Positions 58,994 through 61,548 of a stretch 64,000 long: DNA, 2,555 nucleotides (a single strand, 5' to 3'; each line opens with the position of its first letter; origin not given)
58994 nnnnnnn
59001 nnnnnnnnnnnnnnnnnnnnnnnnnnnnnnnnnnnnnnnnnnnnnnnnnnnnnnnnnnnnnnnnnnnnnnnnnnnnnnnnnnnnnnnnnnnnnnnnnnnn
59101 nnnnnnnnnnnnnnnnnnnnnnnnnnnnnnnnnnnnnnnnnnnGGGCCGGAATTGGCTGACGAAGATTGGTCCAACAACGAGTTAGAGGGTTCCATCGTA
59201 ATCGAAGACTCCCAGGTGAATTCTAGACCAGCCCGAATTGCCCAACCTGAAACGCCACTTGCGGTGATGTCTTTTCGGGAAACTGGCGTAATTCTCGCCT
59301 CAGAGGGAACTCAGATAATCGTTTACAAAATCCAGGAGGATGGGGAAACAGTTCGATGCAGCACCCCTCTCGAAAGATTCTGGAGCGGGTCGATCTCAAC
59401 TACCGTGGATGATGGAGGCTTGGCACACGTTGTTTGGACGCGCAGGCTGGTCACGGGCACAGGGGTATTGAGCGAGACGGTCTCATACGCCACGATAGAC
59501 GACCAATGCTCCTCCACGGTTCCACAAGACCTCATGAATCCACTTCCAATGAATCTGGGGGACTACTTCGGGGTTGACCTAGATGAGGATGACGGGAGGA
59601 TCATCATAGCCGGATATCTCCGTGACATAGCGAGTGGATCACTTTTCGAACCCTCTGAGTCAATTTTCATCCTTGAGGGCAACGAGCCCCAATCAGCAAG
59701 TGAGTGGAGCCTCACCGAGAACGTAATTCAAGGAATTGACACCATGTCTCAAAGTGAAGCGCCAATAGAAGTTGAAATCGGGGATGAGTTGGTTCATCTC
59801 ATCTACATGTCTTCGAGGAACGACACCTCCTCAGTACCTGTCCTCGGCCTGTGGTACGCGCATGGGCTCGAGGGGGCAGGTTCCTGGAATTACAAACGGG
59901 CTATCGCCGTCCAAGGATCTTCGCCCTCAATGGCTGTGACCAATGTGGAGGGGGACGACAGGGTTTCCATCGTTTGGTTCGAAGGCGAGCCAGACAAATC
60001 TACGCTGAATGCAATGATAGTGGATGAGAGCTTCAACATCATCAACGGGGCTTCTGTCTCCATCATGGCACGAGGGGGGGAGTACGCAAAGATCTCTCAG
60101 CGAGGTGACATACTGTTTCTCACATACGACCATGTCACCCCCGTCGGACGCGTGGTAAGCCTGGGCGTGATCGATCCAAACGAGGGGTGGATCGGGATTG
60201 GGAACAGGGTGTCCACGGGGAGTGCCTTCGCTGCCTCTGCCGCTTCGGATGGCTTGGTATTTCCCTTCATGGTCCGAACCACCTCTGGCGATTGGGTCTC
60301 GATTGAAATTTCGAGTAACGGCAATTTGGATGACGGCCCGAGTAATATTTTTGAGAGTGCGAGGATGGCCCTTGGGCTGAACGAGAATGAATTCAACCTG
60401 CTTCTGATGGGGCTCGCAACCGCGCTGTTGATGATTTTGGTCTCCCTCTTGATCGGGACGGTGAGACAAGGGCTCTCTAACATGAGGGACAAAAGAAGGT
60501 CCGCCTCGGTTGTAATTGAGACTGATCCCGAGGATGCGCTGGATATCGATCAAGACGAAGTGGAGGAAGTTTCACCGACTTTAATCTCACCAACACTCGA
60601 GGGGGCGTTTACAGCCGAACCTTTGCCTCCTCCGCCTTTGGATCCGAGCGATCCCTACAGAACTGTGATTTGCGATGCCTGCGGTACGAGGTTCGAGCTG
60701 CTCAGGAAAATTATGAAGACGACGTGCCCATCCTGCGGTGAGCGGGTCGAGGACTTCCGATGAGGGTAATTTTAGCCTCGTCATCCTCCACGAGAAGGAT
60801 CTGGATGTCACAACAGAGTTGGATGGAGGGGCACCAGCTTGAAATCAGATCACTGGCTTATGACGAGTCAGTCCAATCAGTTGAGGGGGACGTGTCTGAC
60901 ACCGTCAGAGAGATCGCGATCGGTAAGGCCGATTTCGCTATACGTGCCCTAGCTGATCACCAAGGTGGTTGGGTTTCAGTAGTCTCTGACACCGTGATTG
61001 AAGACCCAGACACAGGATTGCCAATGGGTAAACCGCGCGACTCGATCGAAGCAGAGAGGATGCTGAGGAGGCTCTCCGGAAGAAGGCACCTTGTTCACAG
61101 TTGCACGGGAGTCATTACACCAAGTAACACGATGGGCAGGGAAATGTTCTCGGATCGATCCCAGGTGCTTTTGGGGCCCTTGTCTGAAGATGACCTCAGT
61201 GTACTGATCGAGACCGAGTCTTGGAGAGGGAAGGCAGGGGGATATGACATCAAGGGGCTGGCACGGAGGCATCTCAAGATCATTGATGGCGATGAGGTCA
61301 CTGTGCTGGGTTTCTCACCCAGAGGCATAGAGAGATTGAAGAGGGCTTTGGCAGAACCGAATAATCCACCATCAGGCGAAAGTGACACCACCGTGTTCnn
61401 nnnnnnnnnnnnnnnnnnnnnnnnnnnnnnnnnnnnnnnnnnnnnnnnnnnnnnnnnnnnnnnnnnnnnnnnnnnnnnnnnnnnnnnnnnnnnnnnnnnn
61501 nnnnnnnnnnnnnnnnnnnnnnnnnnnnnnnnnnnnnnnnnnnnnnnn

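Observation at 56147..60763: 1539-aa anchored S8 protease with a cytoplasmic zinc-ribbon tail, translationally coupled to maf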

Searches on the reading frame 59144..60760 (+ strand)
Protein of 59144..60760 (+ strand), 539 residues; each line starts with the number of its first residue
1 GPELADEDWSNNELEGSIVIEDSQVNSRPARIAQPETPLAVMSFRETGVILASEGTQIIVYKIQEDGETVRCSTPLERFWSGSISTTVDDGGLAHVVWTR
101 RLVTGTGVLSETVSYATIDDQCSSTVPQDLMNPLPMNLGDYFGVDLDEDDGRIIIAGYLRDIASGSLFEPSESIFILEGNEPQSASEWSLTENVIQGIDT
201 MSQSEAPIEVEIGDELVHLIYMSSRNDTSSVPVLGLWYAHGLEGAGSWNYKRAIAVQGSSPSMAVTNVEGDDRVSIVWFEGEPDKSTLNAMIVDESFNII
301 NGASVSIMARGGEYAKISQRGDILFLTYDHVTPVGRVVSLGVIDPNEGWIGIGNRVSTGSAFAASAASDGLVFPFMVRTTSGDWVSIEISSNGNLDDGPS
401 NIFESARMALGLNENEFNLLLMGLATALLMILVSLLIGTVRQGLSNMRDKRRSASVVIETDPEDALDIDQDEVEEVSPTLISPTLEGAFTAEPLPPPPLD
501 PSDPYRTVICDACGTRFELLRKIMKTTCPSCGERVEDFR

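Call 18: predict_structure(alignment_id=A1)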
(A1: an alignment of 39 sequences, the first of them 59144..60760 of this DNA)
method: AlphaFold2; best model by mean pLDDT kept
length: 539 residues; sequences in the alignment: 39
mean_pLDDT: 82.9   pTM: 0.70
mean pLDDT of the five models: 82.9, 82.1, 81.2, 80.8, 80.5
residues with pLDDT >= 90: 285; 70-90: 150; 50-70: 36; < 50: 68
segments of 3 or more residues with pLDDT < 50: 1-9, 11-18, 394-400, 452-493
pLDDT, mean of each block of 10 residues (from residue 1): 43 41 79 91 90 95 90 91 91 94 88 95 94 93 96 97 80 96 93 93 90 96 78 91 92 93 94 97 93 95 92 92 89 92 90 86 82 87 89 51 68 86 94 92 69 42 44 40 40 57 85 89 87 81
secondary structure, 60 per line:
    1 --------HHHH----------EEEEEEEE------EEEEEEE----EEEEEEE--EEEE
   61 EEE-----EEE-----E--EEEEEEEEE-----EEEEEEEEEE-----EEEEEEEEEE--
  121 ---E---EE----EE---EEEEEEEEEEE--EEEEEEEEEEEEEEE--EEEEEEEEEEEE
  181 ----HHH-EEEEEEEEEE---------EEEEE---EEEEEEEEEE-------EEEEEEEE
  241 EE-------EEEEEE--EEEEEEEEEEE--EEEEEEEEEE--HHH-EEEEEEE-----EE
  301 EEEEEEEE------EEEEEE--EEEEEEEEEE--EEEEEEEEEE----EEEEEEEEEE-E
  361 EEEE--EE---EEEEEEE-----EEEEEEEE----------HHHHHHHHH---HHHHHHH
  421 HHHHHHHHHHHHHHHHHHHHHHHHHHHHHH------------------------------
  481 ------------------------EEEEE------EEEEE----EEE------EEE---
elements in order: H9-12 E23-30 E37-43 E48-54 E57-63 E69-71 E80-88 E94-103 E109-118 E139-149 E152-166 E169-180 E189-198 E208-212 E216-225 E233-242 E250-255 E258-268 E271-280 E287-293 E299-308 E315-320 E323-332 E335-344 E349-358 E360-364 E372-378 E384-391 H402-410 H414-450 E505-509 E516-520 E525-527 E534-536

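Call 41: search_protein_representatives(alignment_id=A3)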
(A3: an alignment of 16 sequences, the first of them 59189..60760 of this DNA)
Query: 16 sequences, 561 profile positions. Proteins with E-value up to 0.001 (for the whole library): 126; up to 1e-10: 72; up to 1e-30: 44. The best 126 are listed.
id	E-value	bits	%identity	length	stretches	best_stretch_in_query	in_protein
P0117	4.7e-234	794.4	-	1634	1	1-561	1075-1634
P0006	2.3e-190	650.2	-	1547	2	2-471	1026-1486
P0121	5.1e-144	497.1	-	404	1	161-560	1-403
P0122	9.0e-126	436.9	-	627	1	2-561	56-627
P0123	2.7e-118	412.2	-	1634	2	3-504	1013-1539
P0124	3.3e-112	392.1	-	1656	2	3-508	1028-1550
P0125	5.2e-110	384.8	-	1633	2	3-503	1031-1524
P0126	2.0e-103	363.2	-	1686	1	3-560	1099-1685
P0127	5.3e-99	348.5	-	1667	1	7-560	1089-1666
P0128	1.0e-97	344.2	-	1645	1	7-559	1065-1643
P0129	1.9e-93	330.2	-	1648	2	2-496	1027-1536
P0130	8.5e-91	321.4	-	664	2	3-500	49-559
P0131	8.9e-89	314.8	-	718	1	3-560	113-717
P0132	2.8e-85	303.2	-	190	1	118-307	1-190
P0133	2.1e-84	300.3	-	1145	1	2-559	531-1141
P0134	3.3e-84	299.7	-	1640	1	2-557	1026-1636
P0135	1.1e-83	298.0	-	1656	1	14-560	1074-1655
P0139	9.6e-71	255.2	-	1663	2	3-391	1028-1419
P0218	6.7e-06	41.2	-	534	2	517-557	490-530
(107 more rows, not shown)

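Call 45: list_cluster_members(proteins=[P0123, P0124, P0125, P0126, P0127, P0129, P0134, P0135, P0139, P0218])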
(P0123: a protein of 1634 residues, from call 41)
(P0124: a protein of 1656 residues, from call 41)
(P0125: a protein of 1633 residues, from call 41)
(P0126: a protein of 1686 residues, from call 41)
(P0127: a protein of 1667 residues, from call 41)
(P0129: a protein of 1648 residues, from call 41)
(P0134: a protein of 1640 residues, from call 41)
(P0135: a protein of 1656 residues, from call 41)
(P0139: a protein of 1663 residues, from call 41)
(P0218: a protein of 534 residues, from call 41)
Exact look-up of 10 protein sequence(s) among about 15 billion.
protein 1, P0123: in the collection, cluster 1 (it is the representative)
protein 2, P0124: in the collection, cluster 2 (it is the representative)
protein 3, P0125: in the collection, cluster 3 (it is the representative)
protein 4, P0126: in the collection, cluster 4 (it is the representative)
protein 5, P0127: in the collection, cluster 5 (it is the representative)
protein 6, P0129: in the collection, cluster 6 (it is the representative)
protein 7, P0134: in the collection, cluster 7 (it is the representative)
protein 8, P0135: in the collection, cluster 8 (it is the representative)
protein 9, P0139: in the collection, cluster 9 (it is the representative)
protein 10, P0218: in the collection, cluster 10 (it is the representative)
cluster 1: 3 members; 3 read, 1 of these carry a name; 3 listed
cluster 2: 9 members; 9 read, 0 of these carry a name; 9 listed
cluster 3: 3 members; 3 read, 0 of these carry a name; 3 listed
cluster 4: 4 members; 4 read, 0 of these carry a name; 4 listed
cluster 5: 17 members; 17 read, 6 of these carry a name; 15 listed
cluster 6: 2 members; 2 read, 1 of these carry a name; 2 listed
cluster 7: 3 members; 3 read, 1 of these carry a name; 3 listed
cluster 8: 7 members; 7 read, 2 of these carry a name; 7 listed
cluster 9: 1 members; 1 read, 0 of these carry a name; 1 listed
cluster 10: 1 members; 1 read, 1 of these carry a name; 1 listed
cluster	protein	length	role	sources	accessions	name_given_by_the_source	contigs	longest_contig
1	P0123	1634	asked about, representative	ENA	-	-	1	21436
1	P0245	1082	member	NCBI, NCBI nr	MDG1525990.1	MAG: CARDB domain-containing protein, partial [Candidatus Thalassarchaeaceae archaeon] | CARDB domain-containing protein [Candidatus Thalassarchaeaceae archaeon]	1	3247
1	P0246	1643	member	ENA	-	-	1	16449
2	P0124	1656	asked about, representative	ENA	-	-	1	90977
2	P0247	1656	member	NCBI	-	-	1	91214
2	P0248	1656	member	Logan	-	-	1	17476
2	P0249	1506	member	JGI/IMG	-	-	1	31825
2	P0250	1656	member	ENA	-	-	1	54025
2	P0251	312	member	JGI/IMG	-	-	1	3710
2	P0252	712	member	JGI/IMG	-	-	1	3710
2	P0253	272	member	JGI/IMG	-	-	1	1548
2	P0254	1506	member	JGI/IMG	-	-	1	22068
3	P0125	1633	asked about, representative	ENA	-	-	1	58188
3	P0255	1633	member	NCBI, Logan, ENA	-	-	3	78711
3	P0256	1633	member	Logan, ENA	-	-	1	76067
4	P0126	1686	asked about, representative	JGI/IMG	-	-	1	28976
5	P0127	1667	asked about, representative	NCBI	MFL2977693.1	MAG: S8 family serine peptidase [Candidatus Thalassarchaeaceae archaeon]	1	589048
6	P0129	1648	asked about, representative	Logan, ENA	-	-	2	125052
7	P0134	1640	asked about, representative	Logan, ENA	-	-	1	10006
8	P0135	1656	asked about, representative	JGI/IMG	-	hypothetical protein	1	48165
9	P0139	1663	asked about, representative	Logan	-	-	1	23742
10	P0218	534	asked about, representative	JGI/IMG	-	ribosomal protein S27E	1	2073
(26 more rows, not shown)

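Call 46: find_related_loci(query=A3, collection=genome_contigs, flank=6000)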
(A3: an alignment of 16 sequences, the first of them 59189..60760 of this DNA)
Query A3 (524 aa) in genome_contigs; peptide patterns used: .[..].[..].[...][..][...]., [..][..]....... (x = any residue, [..] = any of these).
242 stretches matched a pattern; 143 encode a relative of the query (tblastn E <= 1e-3); the best 80 are kept; 80 distinct loci.
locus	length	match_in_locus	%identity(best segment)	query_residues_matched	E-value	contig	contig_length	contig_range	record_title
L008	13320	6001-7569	73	1-523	0e+0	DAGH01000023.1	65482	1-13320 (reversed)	MAG TPA_asm: Euryarchaeota archaeon UBA182 UBA182_contig_7826, whole genome shotgun sequence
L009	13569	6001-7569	74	1-523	0e+0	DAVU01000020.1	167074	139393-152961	MAG TPA_asm: Euryarchaeota archaeon UBA487 UBA487_contig_19268, whole genome shotgun sequence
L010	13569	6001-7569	74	1-523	0e+0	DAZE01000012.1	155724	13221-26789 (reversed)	MAG TPA_asm: Euryarchaeota archaeon UBA558 UBA558_contig_4485, whole genome shotgun sequence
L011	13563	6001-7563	64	1-521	0e+0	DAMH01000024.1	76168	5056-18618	MAG TPA_asm: Euryarchaeota archaeon UBA552 UBA552_contig_442, whole genome shotgun sequence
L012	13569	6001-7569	63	1-523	0e+0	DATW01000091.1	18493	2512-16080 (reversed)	MAG TPA_asm: Euryarchaeota archaeon UBA250 UBA250_contig_26020, whole genome shotgun sequence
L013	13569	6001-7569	64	1-523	0e+0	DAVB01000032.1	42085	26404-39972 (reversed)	MAG TPA_asm: Euryarchaeota archaeon UBA52 UBA52_contig_28464, whole genome shotgun sequence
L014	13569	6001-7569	63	1-523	0e+0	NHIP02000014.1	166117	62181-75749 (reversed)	MAG: Euryarchaeota archaeon TMED192 85632, whole genome shotgun sequence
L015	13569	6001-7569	62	1-523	0e+0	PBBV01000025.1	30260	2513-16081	MAG: Methanobacteriota archaeon isolate SP42 MHASMcontig_825845, whole genome shotgun sequence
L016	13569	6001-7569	63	1-523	0e+0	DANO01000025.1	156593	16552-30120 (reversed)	MAG TPA_asm: Euryarchaeota archaeon UBA171 UBA171_contig_979, whole genome shotgun sequence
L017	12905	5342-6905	53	1-521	2e-104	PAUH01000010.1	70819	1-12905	MAG: Methanobacteriota archaeon isolate SAT1510 77822, whole genome shotgun sequence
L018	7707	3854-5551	33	2-521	2e-94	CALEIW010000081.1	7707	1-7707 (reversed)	MAG TPA_asm: uncultured euryarchaeote isolate ERR598969_bin.13_CONCOCT_v1.1_MAG genome assembly, contig: ERZ832854.795,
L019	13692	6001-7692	34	4-521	7e-94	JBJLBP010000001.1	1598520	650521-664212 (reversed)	MAG: Candidatus Thalassarchaeaceae archaeon isolate LRMED-022 MGIIb-O1-LRMED-022-C1, whole genome shotgun sequence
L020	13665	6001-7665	34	2-520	1e-93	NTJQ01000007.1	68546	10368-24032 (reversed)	MAG: Marine Group II euryarchaeote MED-G37 EUII-MED-G37-C7, whole genome shotgun sequence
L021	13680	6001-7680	34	1-521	2e-93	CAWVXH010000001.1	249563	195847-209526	MAG TPA_asm: uncultured Candidatus Poseidoniales archaeon isolate ERR3589593_concoct_140 genome assembly, contig: ERZ751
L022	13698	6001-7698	33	2-521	4e-93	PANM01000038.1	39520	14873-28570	MAG: Methanobacteriota archaeon isolate SAT2681 MHASMcontig_582260, whole genome shotgun sequence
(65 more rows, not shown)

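Call 57: find_encoding_contigs(protein=P0127, flank=5000, max_places=1)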
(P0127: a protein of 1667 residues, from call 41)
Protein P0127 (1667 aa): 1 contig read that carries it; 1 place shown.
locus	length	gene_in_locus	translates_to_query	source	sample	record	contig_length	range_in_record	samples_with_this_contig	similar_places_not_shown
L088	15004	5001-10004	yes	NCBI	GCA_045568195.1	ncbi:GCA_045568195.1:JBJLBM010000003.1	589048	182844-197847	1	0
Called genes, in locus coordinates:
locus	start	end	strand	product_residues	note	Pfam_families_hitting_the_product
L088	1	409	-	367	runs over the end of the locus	PF10432:bact-PGI_C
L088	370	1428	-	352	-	PF04981:NMD3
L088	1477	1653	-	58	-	-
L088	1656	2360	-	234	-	PF01578:Cytochrom_C_asm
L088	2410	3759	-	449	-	PF13304:AAA_21 (faint), PF00005:ABC_tran, PF02463:SMC_N (faint)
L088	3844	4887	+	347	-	PF01694:Rhomboid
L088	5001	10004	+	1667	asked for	PF00082:Peptidase_S8, PF07705:CARDB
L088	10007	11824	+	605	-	PF13522:GATase_6, PF13537:GATase_7, PF01380:SIS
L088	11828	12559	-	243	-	PF06745:ATPase, PF13481:AAA_25 (weak), PF23442:DUF7125 (faint)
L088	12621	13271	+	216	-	PF02545:Maf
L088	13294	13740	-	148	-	PF13551:HTH_29 (faint), PF01325:Fe_dep_repress, PF01047:MarR, PF09339:HTH_IclR (weak), PF12802:MarR_2 (weak), PF13545:HTH_Crp_2 (weak), PF02742:Fe_dep_repr_C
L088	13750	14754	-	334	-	PF01073:3Beta_HSD, PF01370:Epimerase, PF02719:Polysacc_synt_2 (faint), PF04321:RmlD_sub_bind, PF16363:GDP_Man_Dehyd, PF07993:NAD_binding_4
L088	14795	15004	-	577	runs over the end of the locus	PF04412:AcnX, PF28406:AcnX_3rd, PF01989:AcnX_swivel_put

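Call 58: find_encoding_contigs(protein=P0135, flank=5000, max_places=1)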
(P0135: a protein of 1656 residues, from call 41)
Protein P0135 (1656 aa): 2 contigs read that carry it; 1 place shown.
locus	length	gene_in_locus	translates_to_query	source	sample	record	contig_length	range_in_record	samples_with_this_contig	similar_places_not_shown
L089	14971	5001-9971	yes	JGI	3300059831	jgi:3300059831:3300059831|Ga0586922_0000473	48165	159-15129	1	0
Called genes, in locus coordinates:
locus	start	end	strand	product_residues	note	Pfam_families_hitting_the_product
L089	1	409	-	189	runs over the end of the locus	?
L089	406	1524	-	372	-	PF04981:NMD3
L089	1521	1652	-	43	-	-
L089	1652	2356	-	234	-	PF01578:Cytochrom_C_asm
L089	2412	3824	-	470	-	PF00005:ABC_tran, PF02463:SMC_N (weak), PF13304:AAA_21 (faint)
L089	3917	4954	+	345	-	PF01694:Rhomboid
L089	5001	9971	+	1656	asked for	PF00082:Peptidase_S8, PF07705:CARDB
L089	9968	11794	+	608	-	PF13230:GATase_4 (faint), PF13522:GATase_6, PF13537:GATase_7, PF01380:SIS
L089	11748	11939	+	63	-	-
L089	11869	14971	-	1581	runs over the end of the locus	PF04151:PPC (faint)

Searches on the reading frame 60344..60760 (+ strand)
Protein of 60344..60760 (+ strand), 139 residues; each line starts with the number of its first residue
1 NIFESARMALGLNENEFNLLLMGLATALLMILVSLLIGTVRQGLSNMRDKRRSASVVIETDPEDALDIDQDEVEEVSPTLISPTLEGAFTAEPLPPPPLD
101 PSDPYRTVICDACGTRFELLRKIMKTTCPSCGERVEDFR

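Call 55: search_protein_families(library=pfam, proteins=[window:60344-60760:+], max_evalue=10)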
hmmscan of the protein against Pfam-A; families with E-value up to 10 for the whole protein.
window:60344-60760:+ (139 aa): 23 families
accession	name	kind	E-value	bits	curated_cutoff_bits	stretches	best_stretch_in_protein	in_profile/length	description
PF09723.15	Zn_ribbon_8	-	4.6e-07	30.2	34.4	1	110-135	8-37/41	Zinc ribbon domain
PF13248.11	Zn_ribbon_3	-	0.002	18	27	2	126-133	3-10/26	zinc-ribbon domain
PF12773.13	DZR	-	0.0028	18.2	27.3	1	108-136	13-35/45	Double zinc ribbon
PF13717.11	Zn_ribbon_4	-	0.003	17.9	30.3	2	124-132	1-9/36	zinc-ribbon domain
PF22191.2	IBR_1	-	0.0038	17.5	27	1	107-132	3-28/47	IBR domain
PF01155.25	HypA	-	0.0039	17.6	28.9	1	72-134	35-95/112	Hydrogenase/urease nickel incorporation, metallochaperone, hypA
PF23455.1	DUF7129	-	0.013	15.7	30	1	110-137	14-39/45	Domain of unknown function (DUF7129)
PF24458.1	DUF7573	-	0.031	14.7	30.2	1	126-136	12-22/39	Domain of unknown function (DUF7573)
PF09297.16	Zn_ribbon_NUD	-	0.033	14.3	24.8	1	112-135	8-31/32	NADH pyrophosphatase zinc ribbon domain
PF07191.17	Zn_ribbon_6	-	0.042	14.3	25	1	107-137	16-41/67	Double zinc ribbon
PF24460.1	DUF7575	-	0.047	13.5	28.5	1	126-136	4-14/28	Domain of unknown function (DUF7575)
PF13920.12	zf-C3HC4_3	-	0.05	13.9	27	1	108-137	24-48/49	Zinc finger, C3HC4 type (RING finger)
PF08271.17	Zn_Ribbon_TF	-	0.085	12.9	29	1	109-138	2-32/43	TFIIB zinc-binding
PF18439.7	zf_UBZ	-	0.088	12.9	25.6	0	107-118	2-13/32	Ubiquitin-Binding Zinc Finger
PF13240.11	Zn_Ribbon_1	-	0.091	13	25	1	128-137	2-11/23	zinc-ribbon domain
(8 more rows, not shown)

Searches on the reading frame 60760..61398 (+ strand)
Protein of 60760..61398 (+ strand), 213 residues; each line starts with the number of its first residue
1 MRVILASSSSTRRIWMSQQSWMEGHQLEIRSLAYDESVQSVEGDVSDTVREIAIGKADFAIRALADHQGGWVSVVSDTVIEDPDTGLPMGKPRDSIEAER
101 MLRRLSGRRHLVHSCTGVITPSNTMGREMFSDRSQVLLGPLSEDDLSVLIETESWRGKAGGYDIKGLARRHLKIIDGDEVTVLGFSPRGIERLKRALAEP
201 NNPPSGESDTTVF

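Call 19: search_protein_families(library=pfam, proteins=[window:60760-61398:+], max_evalue=0.01)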
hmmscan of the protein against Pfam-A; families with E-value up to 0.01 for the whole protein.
window:60760-61398:+ (213 aa): 1 family
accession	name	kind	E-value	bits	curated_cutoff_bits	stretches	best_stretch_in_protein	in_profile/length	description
PF02545.19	Maf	-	3.1e-28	99.2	27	1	2-187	1-177/187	Maf-like protein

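Call 56: search_protein_families(library=ncbifam, proteins=[window:60760-61398:+], max_evalue=0.01)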
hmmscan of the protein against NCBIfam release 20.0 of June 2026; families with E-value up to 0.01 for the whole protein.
window:60760-61398:+ (213 aa): 14 families
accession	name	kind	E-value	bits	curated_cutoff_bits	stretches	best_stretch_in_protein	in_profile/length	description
NF010942.0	PRK14362.1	equivalog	1.7e-22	79.8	290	1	2-185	13-186/210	Maf-like protein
TIGR00172.1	maf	subfamily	1.1e-20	74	117.15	1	2-186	4-176/185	Maf family nucleotide pyrophosphatase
NF000867.0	PRK00078.1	equivalog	5.8e-19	68.5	249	1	1-198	1-186/192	Maf-like protein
NF002401.0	PRK01441.1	equivalog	1e-18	67.6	317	1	2-185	6-183/207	Maf-like protein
NF010943.0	PRK14363.1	equivalog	2.3e-18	66.5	273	1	1-185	1-171/204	Maf-like protein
NF010948.0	PRK14368.1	equivalog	6e-16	58.4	291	1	2-185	6-177/193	Maf-like protein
NF003141.0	PRK04056.1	equivalog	8.8e-16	58.1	161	1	3-197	2-180/181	septum formation inhibitor Maf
NF010941.0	PRK14361.1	equivalog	1.5e-14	54.1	272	1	2-189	7-179/194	Maf-like protein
NF010946.0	PRK14366.1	equivalog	6e-14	52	284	1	3-185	7-177/195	Maf-like protein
NF010945.0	PRK14365.1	equivalog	9.7e-14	51.4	273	1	2-185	3-175/197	Maf-like protein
NF010944.0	PRK14364.1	equivalog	2.7e-12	46.6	311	1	8-185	3-167/181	Maf-like protein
NF010947.0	PRK14367.1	equivalog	1.7e-10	40.4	315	1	7-185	7-179/202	Maf-like protein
NF003403.0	PRK04694.1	equivalog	1.4e-09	38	300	1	43-185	37-175/190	Maf-like protein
NF002690.0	PRK02478.1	equivalog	1.3e-06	28.1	269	1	2-185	4-182/199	Maf-like protein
